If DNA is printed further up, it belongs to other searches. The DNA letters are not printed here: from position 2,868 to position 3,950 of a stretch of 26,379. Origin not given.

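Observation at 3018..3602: Seventeen-fold 11-residue tandem repeat (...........) forming the C-terminus of the gp7-like giant wedge protein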

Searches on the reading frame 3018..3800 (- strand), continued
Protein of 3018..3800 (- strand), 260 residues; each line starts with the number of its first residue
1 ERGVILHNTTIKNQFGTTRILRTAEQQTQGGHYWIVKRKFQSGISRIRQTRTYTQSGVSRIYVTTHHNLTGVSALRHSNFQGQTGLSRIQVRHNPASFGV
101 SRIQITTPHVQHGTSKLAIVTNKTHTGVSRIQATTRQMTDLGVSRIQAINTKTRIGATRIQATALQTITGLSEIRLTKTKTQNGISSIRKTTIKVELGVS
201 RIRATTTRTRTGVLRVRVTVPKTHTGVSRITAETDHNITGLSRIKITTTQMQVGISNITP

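Call 45: find_encoding_contigs(protein=P0126, flank=10000, max_places=2)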
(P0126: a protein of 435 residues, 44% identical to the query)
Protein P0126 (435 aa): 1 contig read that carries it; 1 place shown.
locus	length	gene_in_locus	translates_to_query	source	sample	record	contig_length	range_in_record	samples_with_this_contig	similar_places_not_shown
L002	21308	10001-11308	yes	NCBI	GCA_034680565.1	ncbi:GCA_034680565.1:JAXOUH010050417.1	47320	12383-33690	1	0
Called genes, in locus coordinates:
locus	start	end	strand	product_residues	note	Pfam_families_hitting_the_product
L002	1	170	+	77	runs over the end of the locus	-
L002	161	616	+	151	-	-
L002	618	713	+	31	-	-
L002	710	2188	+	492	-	-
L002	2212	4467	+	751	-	PF16510:P22_portal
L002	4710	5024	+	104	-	-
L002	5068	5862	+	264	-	-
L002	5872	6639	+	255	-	-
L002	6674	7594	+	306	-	PF10124:Mu-like_gpT, PF25209:Phage_capsid_4, PF10124:Mu-like_gpT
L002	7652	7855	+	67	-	-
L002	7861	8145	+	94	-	-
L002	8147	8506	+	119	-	-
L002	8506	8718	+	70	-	-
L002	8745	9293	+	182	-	-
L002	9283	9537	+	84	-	-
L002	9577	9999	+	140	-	-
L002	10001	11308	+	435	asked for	-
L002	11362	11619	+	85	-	-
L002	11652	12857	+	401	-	PF01183:Glyco_hydro_25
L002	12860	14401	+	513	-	-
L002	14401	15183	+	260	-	-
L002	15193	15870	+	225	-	-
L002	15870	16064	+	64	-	-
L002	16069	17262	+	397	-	PF24175:SU10_adaptor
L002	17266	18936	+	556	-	-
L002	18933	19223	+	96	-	-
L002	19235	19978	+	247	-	-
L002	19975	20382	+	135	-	-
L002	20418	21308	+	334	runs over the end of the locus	-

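Call 56: predict_structure(alignment_id=A5)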
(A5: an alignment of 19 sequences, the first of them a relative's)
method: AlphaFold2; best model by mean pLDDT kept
length: 376 residues; sequences in the alignment: 19
mean_pLDDT: 50.0   pTM: 0.33
mean pLDDT of the five models: 50.0, 46.9, 45.2, 45.1, 40.8
residues with pLDDT >= 90: 0; 70-90: 50; 50-70: 82; < 50: 244
segments of 3 or more residues with pLDDT < 50: 1-19, 45-47, 111-119, 135-326, 349-356, 372-376
pLDDT, mean of each block of 10 residues (from residue 1): 32 41 77 73 52 66 63 59 75 80 56 41 54 47 38 37 35 42 42 38 38 41 38 42 45 45 44 47 46 45 45 44 48 76 64 48 52 43
secondary structure, 60 per line:
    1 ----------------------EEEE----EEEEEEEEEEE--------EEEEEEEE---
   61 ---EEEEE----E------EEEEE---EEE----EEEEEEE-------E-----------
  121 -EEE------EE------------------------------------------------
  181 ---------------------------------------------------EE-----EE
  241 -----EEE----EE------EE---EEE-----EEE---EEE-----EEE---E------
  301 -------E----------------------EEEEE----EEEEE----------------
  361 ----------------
elements in order: E23-26 E31-41 E50-57 E64-68 E80-84 E88-90 E95-101 E122-124 E246-248 E266-268 E274-276 E280-282 E288-290 E331-335 E340-344

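Call 66: search_protein_families(library=pfam, alignment_id=A7, max_evalue=0.0001)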
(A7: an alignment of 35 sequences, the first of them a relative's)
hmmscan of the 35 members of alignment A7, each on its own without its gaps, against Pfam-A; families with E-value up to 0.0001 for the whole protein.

A. member 1, P0130 (2401 aa): 0 families

B. families by the number of members that match (of 35 scanned): 13 families
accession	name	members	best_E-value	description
PF13385.13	Laminin_G_3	5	1.2e-23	Concanavalin A-like lectin/glucanases superfamily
PF23952.1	LRR_EndoS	2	1.6e-06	Endo-beta-N-acetylglucosaminidase EndoS LRR domain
PF24681.1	Kelch_KLHDC2_KLHL20_DRC7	1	2.2e-40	KLHDC2/KLHL20/DRC7 Kelch-repeats domain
PF24981.1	Beta-prop_ATRN-LZTR1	1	2.1e-24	Attractin/LZTR1 beta-propeller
PF23148.1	Gp77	1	6.5e-17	Podophage GP4 fiber-tail adaptor protein gp77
PF13854.13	Kelch_HCF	1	2.8e-13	Host cell factor, Kelch-repeats domain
PF10102.14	DUF2341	1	1.7e-11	Domain of unknown function (DUF2341)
PF13415.12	Kelch_3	1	1.9e-06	Galactose oxidase, central domain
PF25788.1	Ig_Rha78A_N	1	4.2e-06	Rha78A-like, N-terminal immunoglobulin domain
PF01483.27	P_proprotein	1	9.8e-06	Proprotein convertase P-domain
PF00041.27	fn3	1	1.2e-05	Fibronectin type III domain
PF13418.12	Kelch_4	1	1.8e-05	Galactose oxidase, central domain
PF16526.10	CLZ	1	4.4e-05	C-terminal leucine zipper domain of cyclic nucleotide-gated channels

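Call 67: search_protein_families(library=phrogs, alignment_id=A7, max_evalue=0.00001)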
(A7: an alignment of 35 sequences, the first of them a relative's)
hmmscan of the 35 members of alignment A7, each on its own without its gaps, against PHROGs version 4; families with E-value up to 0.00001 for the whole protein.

A. member 1, P0130 (2401 aa): 0 families

B. families by the number of members that match (of 35 scanned): 10 families
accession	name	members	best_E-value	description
phrog_14065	-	6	8.5e-69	-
phrog_25538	-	5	1.4e-23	-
phrog_1887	-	1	2e-24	tail protein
phrog_553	-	1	6.3e-13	minor tail protein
phrog_2448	-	1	9.9e-13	-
phrog_13560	-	1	9.6e-10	-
phrog_36177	-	1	2.8e-09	-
phrog_2106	-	1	1.5e-08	minor tail protein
phrog_28838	-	1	4.4e-07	-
phrog_12106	-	1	1.4e-06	-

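Call 68: search_protein_families(library=phrogs, proteins=[P0131, P0134, P0137, P0139, P0141, P0145, P0147], max_evalue=0.001)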
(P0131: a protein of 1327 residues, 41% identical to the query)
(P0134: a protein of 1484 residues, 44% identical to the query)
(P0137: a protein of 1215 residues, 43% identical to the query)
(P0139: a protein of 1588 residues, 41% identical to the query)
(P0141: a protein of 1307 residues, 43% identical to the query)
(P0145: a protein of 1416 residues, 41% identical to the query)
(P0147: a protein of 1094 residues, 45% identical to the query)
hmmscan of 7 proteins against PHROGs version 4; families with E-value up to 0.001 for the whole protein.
P0131 (1327 aa): 1 family
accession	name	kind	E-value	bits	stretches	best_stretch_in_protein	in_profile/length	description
phrog_32697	-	unknown function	0.00015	22.7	0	937-963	132-158/167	-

P0134 (1484 aa): 3 families
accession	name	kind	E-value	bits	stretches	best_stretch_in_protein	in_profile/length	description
phrog_14065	-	unknown function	9e-66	223.9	2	1-397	1-396/1152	-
phrog_25538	-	unknown function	1.4e-23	84.8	0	1258-1331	185-258/293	-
phrog_2990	-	unknown function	0.00067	20.8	0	896-985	20-109/133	-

P0137 (1215 aa): 2 families
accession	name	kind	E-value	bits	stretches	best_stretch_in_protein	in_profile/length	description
phrog_14065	-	unknown function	3e-52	179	1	1-397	1-406/1152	-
phrog_25538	-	unknown function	1.9e-09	38.4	0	681-751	185-255/293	-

P0139 (1588 aa): 0 families

P0141 (1307 aa): 1 family
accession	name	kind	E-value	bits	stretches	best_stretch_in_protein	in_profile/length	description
phrog_14065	-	unknown function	3.5e-32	112.6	1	1-429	1-420/1152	-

P0145 (1416 aa): 1 family
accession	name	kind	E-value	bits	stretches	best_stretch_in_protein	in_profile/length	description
phrog_25538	-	unknown function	1.2e-11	45.6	0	671-735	185-249/293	-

P0147 (1094 aa): 3 families
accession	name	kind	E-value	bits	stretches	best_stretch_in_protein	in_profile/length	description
phrog_14065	-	unknown function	8.5e-69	233.9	2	1-402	1-404/1152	-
phrog_25538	-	unknown function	7e-19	69.4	1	923-989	188-254/293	-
phrog_2990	-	unknown function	0.00018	22.7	0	912-1014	16-115/133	-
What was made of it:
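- Closest known: Unnamed 'GxSRI' 14-residue repeat family. Same: PHROG profile positions 185-258 align to about 5 units in family members (call 68).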

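Call 69: search_dna_similar(query=P0147, collection=phages, mode=protein, max_rows=25, max_evalue=0.001)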
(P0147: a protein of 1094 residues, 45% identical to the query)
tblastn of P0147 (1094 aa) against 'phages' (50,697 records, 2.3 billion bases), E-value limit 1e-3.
Records with a match: 5; places in all: 5; records where one place covers at least 80% of the query: 0.
Best place of each record, by identity: <60% 5.
By first word of the organism name: Streptomyces 5.
By host as written in the record: Streptomyces lividans JI 1326 4; Streptomyces mirabilis NRRL B-2400 1.
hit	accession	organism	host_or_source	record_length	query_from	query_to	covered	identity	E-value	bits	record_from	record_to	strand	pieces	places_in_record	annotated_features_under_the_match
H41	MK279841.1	Streptomyces phage Hiyaa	Streptomyces lividans JI 1326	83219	1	610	43%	33.6%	9e-30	189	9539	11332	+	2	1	13: minor tail protein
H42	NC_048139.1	Streptomyces phage Hiyaa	Streptomyces lividans JI 1326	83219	1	610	43%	33.6%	9e-30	189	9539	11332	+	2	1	13: minor tail protein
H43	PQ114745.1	Streptomyces phage Spocter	Streptomyces lividans JI 1326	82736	1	610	43%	33.5%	1e-27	183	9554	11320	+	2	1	13: hypothetical protein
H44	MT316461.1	Streptomyces phage Galactica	Streptomyces mirabilis NRRL B-2400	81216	1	378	35%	34.4%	2e-26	124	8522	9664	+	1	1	11: minor tail protein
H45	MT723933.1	Streptomyces phage Keanu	Streptomyces lividans JI 1326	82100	1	355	32%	35.4%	6e-28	129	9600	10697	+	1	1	13: hypothetical protein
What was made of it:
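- The N-terminal domain of several members matches Streptomyces phage Hiyaa gp13, annotated minor tail protein (call 69).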
